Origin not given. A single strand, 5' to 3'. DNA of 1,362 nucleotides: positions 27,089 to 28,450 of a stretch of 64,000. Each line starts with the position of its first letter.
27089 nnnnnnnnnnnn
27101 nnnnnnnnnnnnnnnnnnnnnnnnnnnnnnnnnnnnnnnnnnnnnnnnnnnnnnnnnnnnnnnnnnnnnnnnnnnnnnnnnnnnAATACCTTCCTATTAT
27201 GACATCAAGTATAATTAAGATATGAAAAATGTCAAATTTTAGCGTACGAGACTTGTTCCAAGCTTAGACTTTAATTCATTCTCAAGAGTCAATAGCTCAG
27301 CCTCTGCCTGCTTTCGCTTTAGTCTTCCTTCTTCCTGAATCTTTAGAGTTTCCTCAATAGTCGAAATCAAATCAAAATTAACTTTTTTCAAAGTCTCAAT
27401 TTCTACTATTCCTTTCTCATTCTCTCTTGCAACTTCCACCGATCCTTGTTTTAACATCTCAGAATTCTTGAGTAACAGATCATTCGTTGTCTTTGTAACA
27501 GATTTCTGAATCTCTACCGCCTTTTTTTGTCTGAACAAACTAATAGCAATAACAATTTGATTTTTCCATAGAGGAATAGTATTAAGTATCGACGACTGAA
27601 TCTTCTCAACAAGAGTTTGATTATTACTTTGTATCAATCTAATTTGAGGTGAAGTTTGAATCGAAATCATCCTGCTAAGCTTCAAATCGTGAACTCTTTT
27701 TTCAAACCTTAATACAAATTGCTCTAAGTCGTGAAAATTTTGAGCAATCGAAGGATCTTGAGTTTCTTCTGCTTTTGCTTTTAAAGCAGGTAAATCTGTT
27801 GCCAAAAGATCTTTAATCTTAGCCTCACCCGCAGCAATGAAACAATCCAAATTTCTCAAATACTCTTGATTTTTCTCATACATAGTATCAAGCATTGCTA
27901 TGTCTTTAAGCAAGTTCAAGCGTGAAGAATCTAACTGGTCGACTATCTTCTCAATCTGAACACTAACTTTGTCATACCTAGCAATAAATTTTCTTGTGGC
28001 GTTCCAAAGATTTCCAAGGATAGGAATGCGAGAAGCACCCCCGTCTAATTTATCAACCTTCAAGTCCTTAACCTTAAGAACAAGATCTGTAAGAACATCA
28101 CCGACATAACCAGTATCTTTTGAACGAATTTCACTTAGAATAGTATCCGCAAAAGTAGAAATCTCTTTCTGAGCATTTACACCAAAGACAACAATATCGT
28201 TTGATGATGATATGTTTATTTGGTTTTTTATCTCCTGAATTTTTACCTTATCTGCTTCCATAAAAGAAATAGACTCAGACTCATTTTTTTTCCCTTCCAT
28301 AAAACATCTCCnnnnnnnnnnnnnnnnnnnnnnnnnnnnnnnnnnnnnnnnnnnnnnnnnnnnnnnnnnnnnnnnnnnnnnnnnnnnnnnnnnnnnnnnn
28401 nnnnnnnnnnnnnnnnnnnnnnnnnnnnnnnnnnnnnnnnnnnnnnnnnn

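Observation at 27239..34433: Seven-gene operon coupling a NitT/TauT-type ABC importer to vWA–XpaC–TelA stress-module proteins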

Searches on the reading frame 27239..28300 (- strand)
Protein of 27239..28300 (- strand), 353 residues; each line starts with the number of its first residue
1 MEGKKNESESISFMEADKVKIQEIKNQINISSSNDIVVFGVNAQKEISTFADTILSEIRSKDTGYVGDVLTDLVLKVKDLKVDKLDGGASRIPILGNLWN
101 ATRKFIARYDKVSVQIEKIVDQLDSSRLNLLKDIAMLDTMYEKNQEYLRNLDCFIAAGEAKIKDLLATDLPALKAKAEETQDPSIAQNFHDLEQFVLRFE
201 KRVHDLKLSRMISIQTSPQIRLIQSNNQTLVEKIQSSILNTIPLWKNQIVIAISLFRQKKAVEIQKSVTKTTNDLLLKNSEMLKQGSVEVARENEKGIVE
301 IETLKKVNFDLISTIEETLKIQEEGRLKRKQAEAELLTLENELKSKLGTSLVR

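Call 3: search_protein_families(library=pfam, proteins=[window:27239-28300:-], max_evalue=0.01)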
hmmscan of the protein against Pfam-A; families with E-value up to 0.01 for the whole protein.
window:27239-28300:- (353 aa): 1 family
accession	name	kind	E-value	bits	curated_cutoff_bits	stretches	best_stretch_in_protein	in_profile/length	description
PF05816.16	TelA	-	4.2e-115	384.8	30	1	21-347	1-330/332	Toxic anion resistance protein (TelA)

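Call 4: search_protein_families(library=ncbifam, proteins=[window:27239-28300:-], max_evalue=0.01)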
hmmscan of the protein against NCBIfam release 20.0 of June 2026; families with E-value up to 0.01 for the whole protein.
window:27239-28300:- (353 aa): 1 family
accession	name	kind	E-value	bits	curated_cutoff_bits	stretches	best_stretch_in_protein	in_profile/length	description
TIGR00676.1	fadh2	equivalog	0.0066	15.8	293.7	0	167-250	146-223/275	methylenetetrahydrofolate reductase [NAD(P)H]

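Call 6: find_homologous_proteins(query=window:27239-28300:-)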
Query window:27239-28300:- (353 aa): 7950 proteins with E <= 0.001 among 8000 candidates; the best 120 are listed.
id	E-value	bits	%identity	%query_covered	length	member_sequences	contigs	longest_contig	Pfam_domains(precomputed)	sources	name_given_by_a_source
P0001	1.7e-213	725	100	100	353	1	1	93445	PF05816.17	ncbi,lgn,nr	ncbi:MAG: toxic anion resistance protein [Spirochaetales bacterium]|nr:toxic anion resistance protei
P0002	4.6e-136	471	66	95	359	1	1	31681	PF05816.17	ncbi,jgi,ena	-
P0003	1.3e-135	470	69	93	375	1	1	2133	PF05816.17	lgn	-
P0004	1.0e-134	467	68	95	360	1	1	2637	PF05816.17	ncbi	-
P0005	1.1e-133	463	67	95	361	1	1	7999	PF05816.17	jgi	jgi:uncharacterized protein YaaN involved in tellurite resistance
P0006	1.0e-132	460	67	94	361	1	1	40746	PF05816.17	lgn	-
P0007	1.3e-132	460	65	97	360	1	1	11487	PF05816.17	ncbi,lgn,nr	ncbi:MAG: toxic anion resistance protein [Spirochaetes bacterium]|nr:toxic anion resistance protein 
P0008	1.3e-132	460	65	95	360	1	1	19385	PF05816.17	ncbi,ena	-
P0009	2.1e-132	459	67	93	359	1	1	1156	PF05816.17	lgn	-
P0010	2.3e-132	459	66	97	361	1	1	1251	PF05816.17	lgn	-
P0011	5.4e-132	458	64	95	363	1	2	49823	PF05816.17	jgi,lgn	-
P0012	1.0e-130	454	64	97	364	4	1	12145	PF05816.17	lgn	-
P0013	1.3e-130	453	64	95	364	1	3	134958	PF05816.17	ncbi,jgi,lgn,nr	ncbi:MAG: toxic anion resistance protein [Spirochaetes bacterium]|jgi:uncharacterized protein YaaN i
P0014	1.4e-130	453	67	93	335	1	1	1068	PF05816.17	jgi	jgi:uncharacterized protein YaaN involved in tellurite resistance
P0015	1.8e-130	453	65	94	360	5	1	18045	PF05816.17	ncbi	-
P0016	7.5e-130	451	64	94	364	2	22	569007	PF05816.17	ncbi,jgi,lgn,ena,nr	ncbi:MAG TPA: toxic anion resistance protein [Spirochaetota bacterium]|nr:toxic anion resistance pro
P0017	1.0e-129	450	64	93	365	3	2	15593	PF05816.17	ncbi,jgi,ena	-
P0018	1.6e-129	450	64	95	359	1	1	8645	PF05816.17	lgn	-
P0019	1.7e-129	449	66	94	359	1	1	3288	PF05816.17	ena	-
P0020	2.4e-129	449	64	95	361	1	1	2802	PF05816.17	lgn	-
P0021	2.4e-129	449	63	96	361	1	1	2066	PF05816.17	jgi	jgi:uncharacterized protein YaaN involved in tellurite resistance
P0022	3.6e-129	448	62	97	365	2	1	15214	PF05816.17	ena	-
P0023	6.0e-129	448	63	95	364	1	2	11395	PF05816.17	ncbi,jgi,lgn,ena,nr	ncbi:MAG TPA: toxic anion resistance protein [Spirochaetota bacterium]|nr:toxic anion resistance pro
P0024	1.1e-128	447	63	97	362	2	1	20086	PF05816.17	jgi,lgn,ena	-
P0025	1.7e-128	446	63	95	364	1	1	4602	PF05816.17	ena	-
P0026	1.9e-128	446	63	98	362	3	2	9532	PF05816.17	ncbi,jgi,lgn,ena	-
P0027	5.2e-128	445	63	95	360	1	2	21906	PF05816.17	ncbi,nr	ncbi:MAG: toxic anion resistance protein [Spirochaetes bacterium]|nr:toxic anion resistance protein 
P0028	5.3e-128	445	63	95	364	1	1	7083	PF05816.17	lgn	-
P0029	5.3e-128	445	63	95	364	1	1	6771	PF05816.17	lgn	-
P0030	6.5e-128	444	61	97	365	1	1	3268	PF05816.17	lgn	-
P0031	1.4e-127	443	64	93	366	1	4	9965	PF05816.17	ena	-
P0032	1.4e-127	443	63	95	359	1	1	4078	PF05816.17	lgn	-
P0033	1.7e-127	443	63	95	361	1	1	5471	PF05816.17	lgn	-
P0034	2.1e-127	443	64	96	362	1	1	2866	PF05816.17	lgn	-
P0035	3.4e-127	442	61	97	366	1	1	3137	PF05816.17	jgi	jgi:uncharacterized protein YaaN involved in tellurite resistance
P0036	3.4e-127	442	64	93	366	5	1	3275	PF05816.17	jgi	jgi:uncharacterized protein YaaN involved in tellurite resistance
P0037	4.1e-127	442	62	95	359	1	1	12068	PF05816.17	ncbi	-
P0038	8.0e-127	441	64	93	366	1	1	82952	PF05816.17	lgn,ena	-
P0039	1.1e-126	440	65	94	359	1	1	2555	PF05816.17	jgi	jgi:uncharacterized protein YaaN involved in tellurite resistance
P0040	1.4e-126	440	63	93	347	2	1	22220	PF05816.17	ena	-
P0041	1.4e-126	440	63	95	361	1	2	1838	PF05816.17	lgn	-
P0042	2.3e-126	439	62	95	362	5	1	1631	PF05816.17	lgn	-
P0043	2.3e-126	439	63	93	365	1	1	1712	PF05816.17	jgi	jgi:uncharacterized protein YaaN involved in tellurite resistance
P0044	2.4e-126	439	65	93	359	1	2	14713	PF05816.17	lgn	-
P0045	2.4e-126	439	65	94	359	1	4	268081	PF05816.17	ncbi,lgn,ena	-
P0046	2.5e-126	439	63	93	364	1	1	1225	PF05816.17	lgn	-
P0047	2.8e-126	439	62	98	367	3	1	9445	PF05816.17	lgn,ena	-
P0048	3.7e-126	439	65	92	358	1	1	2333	PF05816.17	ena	-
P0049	4.2e-126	438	60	97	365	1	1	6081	PF05816.17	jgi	jgi:uncharacterized protein YaaN involved in tellurite resistance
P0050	4.5e-126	438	63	93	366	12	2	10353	PF05816.17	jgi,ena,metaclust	metaclust:\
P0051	5.0e-126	438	60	97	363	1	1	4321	PF05816.17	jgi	jgi:uncharacterized protein YaaN involved in tellurite resistance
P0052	5.1e-126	438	63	94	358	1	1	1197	PF05816.17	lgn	-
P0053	5.5e-126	438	62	98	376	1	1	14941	PF05816.17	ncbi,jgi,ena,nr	ncbi:MAG TPA: toxic anion resistance protein [Puia sp.]|nr:toxic anion resistance protein [Puia sp.]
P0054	6.0e-126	438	63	94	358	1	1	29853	PF05816.17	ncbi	-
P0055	6.5e-126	438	63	93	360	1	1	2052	PF05816.17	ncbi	-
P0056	8.3e-126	437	61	95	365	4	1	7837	PF05816.17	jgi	jgi:uncharacterized protein YaaN involved in tellurite resistance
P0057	9.9e-126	437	62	94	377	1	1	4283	PF05816.17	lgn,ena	-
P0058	1.0e-125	437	60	97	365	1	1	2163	PF05816.17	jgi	jgi:uncharacterized protein YaaN involved in tellurite resistance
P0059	1.1e-125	437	64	95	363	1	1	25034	PF05816.17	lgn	-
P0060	1.2e-125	437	62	95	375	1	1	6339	PF05816.17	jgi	jgi:uncharacterized protein YaaN involved in tellurite resistance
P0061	1.4e-125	437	63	95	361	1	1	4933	PF05816.17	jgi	jgi:uncharacterized protein YaaN involved in tellurite resistance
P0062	1.6e-125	436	64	94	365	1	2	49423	PF05816.17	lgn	-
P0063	1.6e-125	436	63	93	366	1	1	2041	PF05816.17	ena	-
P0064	2.0e-125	436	59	99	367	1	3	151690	PF05816.17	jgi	jgi:uncharacterized protein YaaN involved in tellurite resistance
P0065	2.5e-125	436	64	94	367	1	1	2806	PF05816.17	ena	-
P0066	2.6e-125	436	63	93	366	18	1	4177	PF05816.17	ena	-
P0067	2.7e-125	436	63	93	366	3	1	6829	PF05816.17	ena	-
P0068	2.8e-125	436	63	97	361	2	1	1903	PF05816.17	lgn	-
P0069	3.2e-125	435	65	94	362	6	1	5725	PF05816.17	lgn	-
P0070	3.4e-125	435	63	93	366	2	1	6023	PF05816.17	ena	-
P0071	3.4e-125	435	62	93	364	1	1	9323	PF05816.17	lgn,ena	-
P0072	3.8e-125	435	63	93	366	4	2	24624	PF05816.17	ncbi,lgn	-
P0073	4.6e-125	435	63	93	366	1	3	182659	PF05816.17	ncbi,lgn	ncbi:MAG: toxic anion resistance protein [Bacteroidota bacterium]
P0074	4.9e-125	435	62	95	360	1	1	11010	PF05816.17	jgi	-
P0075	5.5e-125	435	61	97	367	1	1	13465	PF05816.17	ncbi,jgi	-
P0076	6.1e-125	435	60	98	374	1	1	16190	PF05816.17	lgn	-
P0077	7.7e-125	434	60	93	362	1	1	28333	PF05816.17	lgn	-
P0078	7.8e-125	434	60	97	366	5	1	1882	PF05816.17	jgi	jgi:uncharacterized protein YaaN involved in tellurite resistance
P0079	9.6e-125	434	60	97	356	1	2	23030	PF05816.17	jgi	jgi:uncharacterized protein YaaN involved in tellurite resistance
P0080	1.1e-124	434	62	93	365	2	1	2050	PF05816.17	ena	-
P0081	1.1e-124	434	63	95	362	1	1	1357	PF05816.17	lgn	-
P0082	1.5e-124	433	62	94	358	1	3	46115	PF05816.17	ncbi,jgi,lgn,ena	jgi:uncharacterized protein YaaN involved in tellurite resistance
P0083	1.5e-124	433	62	93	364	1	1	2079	PF05816.17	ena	-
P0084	1.6e-124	433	62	93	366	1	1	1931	PF05816.17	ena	-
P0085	1.7e-124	433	62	93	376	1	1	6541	PF05816.17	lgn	-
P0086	2.1e-124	433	62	96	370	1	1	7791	PF05816.17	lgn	-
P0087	2.1e-124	433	63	93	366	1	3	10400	PF05816.17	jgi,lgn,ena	-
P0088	3.0e-124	432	60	97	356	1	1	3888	PF05816.17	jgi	jgi:uncharacterized protein YaaN involved in tellurite resistance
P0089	3.2e-124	432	63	96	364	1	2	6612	PF05816.17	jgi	jgi:uncharacterized protein YaaN involved in tellurite resistance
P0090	3.6e-124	432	61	95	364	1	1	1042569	PF05816.17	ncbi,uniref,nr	ncbi:toxic anion resistance protein [Puia dinghuensis]|uniref:Tellurite resistance protein n=1 Tax=P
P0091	7.5e-124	431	63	94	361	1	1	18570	PF05816.17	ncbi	-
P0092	7.7e-124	431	62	94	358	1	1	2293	PF05816.17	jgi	jgi:uncharacterized protein YaaN involved in tellurite resistance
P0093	8.7e-124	431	61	95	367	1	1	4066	PF05816.17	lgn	-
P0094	9.9e-124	431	61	95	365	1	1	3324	PF05816.17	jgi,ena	-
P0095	1.1e-123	430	63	95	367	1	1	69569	PF05816.17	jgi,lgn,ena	jgi:uncharacterized protein YaaN involved in tellurite resistance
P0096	1.4e-123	430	63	94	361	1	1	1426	PF05816.17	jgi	-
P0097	1.4e-123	430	62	93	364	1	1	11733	PF05816.17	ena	-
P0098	1.4e-123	430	62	93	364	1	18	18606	PF05816.17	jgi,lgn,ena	-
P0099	1.5e-123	430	62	95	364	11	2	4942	PF05816.17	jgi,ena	-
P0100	1.5e-123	430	62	95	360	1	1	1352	PF05816.17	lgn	-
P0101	1.6e-123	430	61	94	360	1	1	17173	PF05816.17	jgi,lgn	jgi:uncharacterized protein YaaN involved in tellurite resistance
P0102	1.6e-123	430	62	93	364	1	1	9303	PF05816.17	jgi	-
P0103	1.7e-123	430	61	93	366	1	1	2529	PF05816.17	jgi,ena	-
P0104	1.9e-123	430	62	95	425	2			PF05816.17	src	-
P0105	2.0e-123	430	62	95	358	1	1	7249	PF05816.17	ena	-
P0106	2.0e-123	430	61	94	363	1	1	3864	PF05816.17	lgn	-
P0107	2.4e-123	429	60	95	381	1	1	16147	PF05816.17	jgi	jgi:uncharacterized protein YaaN involved in tellurite resistance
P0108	2.6e-123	429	58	97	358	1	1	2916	PF05816.17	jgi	-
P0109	2.6e-123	429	62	95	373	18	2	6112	PF05816.17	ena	-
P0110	2.6e-123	429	63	97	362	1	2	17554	PF05816.17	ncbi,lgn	-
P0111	3.4e-123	429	60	94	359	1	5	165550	PF05816.17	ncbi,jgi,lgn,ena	jgi:uncharacterized protein YaaN involved in tellurite resistance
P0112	3.5e-123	429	62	93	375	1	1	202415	PF05816.17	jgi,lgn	-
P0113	3.9e-123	429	61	98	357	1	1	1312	PF05816.17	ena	-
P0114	4.6e-123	428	63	94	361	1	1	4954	PF05816.17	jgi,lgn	jgi:uncharacterized protein YaaN involved in tellurite resistance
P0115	4.9e-123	428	63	93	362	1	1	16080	PF05816.17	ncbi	-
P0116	5.2e-123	428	61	93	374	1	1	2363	PF05816.17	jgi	jgi:uncharacterized protein YaaN involved in tellurite resistance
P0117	5.4e-123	428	62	92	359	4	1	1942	PF05816.17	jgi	jgi:uncharacterized protein YaaN involved in tellurite resistance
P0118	5.4e-123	428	61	97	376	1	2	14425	PF05816.17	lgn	-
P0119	5.5e-123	428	62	93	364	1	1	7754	PF05816.17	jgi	jgi:uncharacterized protein YaaN involved in tellurite resistance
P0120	6.2e-123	428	62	95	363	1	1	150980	PF05816.17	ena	-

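Call 7: find_encoding_contigs(protein=P0016, flank=10000, max_places=2)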
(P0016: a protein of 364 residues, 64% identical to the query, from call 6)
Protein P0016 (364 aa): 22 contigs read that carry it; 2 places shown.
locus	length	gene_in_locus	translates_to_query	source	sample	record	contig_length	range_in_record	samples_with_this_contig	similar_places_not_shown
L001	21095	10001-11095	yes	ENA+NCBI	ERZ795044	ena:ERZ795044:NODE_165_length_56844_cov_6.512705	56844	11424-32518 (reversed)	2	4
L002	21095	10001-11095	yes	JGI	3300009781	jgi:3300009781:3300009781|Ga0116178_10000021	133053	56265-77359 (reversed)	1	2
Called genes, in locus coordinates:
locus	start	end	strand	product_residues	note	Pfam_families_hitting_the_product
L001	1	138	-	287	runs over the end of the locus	PF04468:PSP1, PF28472:PSP1_3rd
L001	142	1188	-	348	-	PF13177:DNA_pol3_delta2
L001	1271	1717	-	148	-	PF03885:DUF327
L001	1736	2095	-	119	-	PF04519:Bactofilin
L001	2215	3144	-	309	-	PF04389:Peptidase_M28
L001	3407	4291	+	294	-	-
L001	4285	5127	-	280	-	PF02737:3HCDH_N, PF03446:NAD_binding_2 (weak), PF00725:3HCDH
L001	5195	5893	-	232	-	-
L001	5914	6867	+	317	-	PF01075:Glyco_transf_9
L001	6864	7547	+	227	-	PF00226:DnaJ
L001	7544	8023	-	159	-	-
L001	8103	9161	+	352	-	PF00070:Pyr_redox (faint), PF01266:DAO, PF13450:NAD_binding_8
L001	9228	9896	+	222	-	PF10112:Halogen_Hydrol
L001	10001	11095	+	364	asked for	PF05816:TelA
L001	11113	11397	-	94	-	-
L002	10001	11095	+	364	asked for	PF05816:TelA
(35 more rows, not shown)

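Call 8: find_encoding_contigs(protein=P0090, flank=10000, max_places=2)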
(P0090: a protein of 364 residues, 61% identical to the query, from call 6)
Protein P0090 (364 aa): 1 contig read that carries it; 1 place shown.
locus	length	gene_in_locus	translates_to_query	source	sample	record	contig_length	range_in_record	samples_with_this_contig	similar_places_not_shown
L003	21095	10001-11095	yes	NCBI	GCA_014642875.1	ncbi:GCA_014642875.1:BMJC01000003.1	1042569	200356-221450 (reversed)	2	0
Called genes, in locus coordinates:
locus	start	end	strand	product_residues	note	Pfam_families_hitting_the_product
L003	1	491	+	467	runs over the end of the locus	PF00753:Lactamase_B, PF12706:Lactamase_B_2 (faint), PF16661:Lactamase_B_6, PF10996:Beta-Casp, PF07521:RMMBL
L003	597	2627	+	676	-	PF00270:DEAD (faint), PF04851:ResIII (weak), PF00271:Helicase_C, PF03457:HA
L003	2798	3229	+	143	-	-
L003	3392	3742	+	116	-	-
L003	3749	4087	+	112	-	-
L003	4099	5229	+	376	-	PF03738:GSP_synth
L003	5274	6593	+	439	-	PF13520:AA_permease_2, PF00324:AA_permease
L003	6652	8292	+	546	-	PF13531:SBP_bac_11, PF00092:VWA, PF13519:VWA_2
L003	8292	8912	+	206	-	PF10112:Halogen_Hydrol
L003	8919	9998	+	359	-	-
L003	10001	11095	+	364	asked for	PF05816:TelA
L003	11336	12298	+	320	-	-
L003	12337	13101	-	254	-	PF00106:adh_short, PF08659:KR, PF23441:SDR (weak), PF13561:adh_short_C2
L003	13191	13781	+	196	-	PF00027:cNMP_binding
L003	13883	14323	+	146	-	PF02627:CMD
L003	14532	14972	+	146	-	PF03190:Thioredox_DsbH, PF13899:Thioredoxin_7, PF13098:Thioredoxin_2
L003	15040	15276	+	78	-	PF14086:DUF4266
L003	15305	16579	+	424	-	PF12094:DUF3570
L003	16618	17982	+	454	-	PF01979:Amidohydro_1, PF07969:Amidohydro_3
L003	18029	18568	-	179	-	PF10543:ORF6N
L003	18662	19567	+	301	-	PF00165:HTH_AraC (faint), PF12833:HTH_18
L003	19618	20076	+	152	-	PF08327:AHSA1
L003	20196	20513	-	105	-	-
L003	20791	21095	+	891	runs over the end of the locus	PF12704:MacB_PCD, PF02687:FtsX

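Call 9: find_encoding_contigs(protein=P0013, flank=10000, max_places=2)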
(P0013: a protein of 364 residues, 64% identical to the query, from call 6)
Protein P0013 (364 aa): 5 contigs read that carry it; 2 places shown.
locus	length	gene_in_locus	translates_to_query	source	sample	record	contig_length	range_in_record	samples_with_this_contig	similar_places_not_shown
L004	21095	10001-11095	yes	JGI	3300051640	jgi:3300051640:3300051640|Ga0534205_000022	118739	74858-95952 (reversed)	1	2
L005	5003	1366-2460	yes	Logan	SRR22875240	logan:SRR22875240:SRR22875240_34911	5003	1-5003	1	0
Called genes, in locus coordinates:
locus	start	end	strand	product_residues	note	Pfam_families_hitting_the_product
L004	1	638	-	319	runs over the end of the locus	PF02535:Zip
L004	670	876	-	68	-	-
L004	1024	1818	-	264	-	PF00909:Ammonium_transp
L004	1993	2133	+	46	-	-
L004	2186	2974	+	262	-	PF07568:HisKA_2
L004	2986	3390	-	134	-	-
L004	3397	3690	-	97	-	-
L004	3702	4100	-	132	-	PF02579:Nitro_FeMo-Co (weak)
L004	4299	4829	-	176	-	PF05683:Fumerase_C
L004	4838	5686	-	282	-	PF05681:Fumerase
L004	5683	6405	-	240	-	PF13085:Fer2_3, PF00111:Fer2 (faint), PF13183:Fer4_8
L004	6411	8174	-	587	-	PF00890:FAD_binding_2, PF01266:DAO (faint), PF03486:HI0933_like (faint), PF07992:Pyr_redox_2 (faint), PF02910:Succ_DH_flav_C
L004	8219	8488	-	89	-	-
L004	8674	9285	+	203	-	PF06971:Put_DNA-bind_N, PF02629:CoA_binding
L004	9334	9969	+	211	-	PF10112:Halogen_Hydrol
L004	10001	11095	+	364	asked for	PF05816:TelA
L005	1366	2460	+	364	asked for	PF05816:TelA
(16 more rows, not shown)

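Call 18: find_related_loci(query=A1, collection=genome_contigs, flank=10000)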
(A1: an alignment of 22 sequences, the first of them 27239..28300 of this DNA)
Query A1 (353 aa) in genome_contigs; peptide patterns used: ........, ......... (x = any residue, [..] = any of these).
599 stretches matched a pattern (row limit reached: there are more); 595 encode a relative of the query (tblastn E <= 1e-3); the best 80 are kept; 80 distinct loci.
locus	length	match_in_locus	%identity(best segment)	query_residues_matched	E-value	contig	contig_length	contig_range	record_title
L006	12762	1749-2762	63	13-347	4e-140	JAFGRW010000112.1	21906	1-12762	MAG: Spirochaetes bacterium isolate Zod_Metabat.857 k87_12320099, whole genome shotgun sequence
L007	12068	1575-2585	62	13-347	1e-139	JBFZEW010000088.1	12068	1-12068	MAG: Spirochaetota bacterium isolate PPR_0598 PPR_0598.fa_k121_551540, whole genome shotgun sequence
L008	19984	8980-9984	63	15-347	4e-137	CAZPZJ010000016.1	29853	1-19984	MAG TPA_asm: uncultured Leptospiraceae bacterium isolate binchicken_co190_123 genome assembly, contig: NODE_2966_length_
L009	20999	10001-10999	63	17-347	1e-134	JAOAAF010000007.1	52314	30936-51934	MAG: Spirochaetes bacterium isolate SKW14 NODE_7_length_52314_cov_4.680552, whole genome shotgun sequence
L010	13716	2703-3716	60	12-347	2e-133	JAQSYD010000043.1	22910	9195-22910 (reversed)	MAG: Clostridia bacterium isolate L_E1_T20_A_bin.75 scaffold_4267, whole genome shotgun sequence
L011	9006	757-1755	62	18-347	1e-132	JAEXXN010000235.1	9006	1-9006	MAG: Bacillota bacterium isolate OH_HDB_150 k127_1131207, whole genome shotgun sequence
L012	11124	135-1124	62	20-347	2e-132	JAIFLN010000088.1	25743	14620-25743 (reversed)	MAG: Spirochaetes bacterium isolate bin_199 scaffold_1336, whole genome shotgun sequence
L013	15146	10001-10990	61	20-347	5e-132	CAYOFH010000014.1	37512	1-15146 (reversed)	MAG TPA_asm: uncultured Marinilabiliaceae bacterium isolate SRP252850_co1_367 genome assembly, contig: NODE_1737_length_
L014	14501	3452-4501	59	1-347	2e-132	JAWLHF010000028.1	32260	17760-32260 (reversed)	MAG: Clostridiaceae bacterium isolate 30dZY2.bin.40 NODE_1789_length_32260_cov_7.203041, whole genome shotgun sequence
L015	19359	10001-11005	59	16-347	2e-131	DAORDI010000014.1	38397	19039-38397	MAG TPA_asm: Leptospiraceae bacterium isolate AMR_MDS_0884 NODE_528_length_38397_cov_6.306739, whole genome shotgun sequ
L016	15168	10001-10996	61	18-347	1e-131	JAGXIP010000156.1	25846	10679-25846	MAG: Saccharicrinis sp. isolate LH_M89 k141_817133, whole genome shotgun sequence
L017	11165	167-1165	59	17-347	6e-130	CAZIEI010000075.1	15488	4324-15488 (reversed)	MAG TPA_asm: uncultured Spirochaetales bacterium isolate SRP192927_co7_746 genome assembly, contig: NODE_7217_length_154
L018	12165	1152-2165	58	12-347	4e-129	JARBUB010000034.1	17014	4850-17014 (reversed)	MAG: Clostridia bacterium isolate L_E1_T20_C_bin.41 scaffold_4375, whole genome shotgun sequence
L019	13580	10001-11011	58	17-350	6e-129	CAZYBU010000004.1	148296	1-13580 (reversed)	MAG TPA_asm: uncultured Leptospirales bacterium isolate SRP141376_co5_362 genome assembly, contig: NODE_163_length_14829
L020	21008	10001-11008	61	15-347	1e-128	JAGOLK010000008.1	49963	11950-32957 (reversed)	MAG: Clostridia bacterium isolate Go_SlDig_bin_83 Go_SlDig_1774_length_49963_cov_44.324344, whole genome shotgun sequenc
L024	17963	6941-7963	58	5-347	2e-126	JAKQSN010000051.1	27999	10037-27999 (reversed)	MAG: Spirochaetota bacterium isolate USMO_metabat.34 k141_1027453, whole genome shotgun sequence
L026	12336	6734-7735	59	17-348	8e-126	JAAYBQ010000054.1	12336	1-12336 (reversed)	MAG: Spirochaetes bacterium isolate AS06rmzACSIP_338 97134_AS06, whole genome shotgun sequence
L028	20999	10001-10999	61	18-348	3e-125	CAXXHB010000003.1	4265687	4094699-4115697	MAG: Spirochaetota bacterium isolate 9c02a98b-b84c-44b5-ab69-c94782187e37 genome assembly, contig: contig_3, whole genom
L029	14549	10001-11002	60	17-348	1e-124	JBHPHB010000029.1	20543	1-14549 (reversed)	Spirochaetota bacterium isolate SAG AM-311-O03 NODE_29_length_20543_cov_25.791292, whole genome shotgun sequence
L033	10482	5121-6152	57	7-347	5e-124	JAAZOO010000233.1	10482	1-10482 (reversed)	MAG: Geobacteraceae bacterium isolate AS27yjCOA_7 87409_AS27, whole genome shotgun sequence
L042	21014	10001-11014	58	9-347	6e-122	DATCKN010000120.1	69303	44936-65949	MAG TPA_asm: Thermoclostridium sp. isolate SMAG_U7097 k141_612564, whole genome shotgun sequence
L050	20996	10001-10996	60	17-347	4e-124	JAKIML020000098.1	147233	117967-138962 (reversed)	MAG: Bacillota bacterium isolate FC6 NODE_19_length_147233_cov_10.409552, whole genome shotgun sequence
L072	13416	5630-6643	51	22-353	2e-110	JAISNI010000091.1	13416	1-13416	MAG: Treponema sp. isolate Im510_bin79 k119_2292896, whole genome shotgun sequence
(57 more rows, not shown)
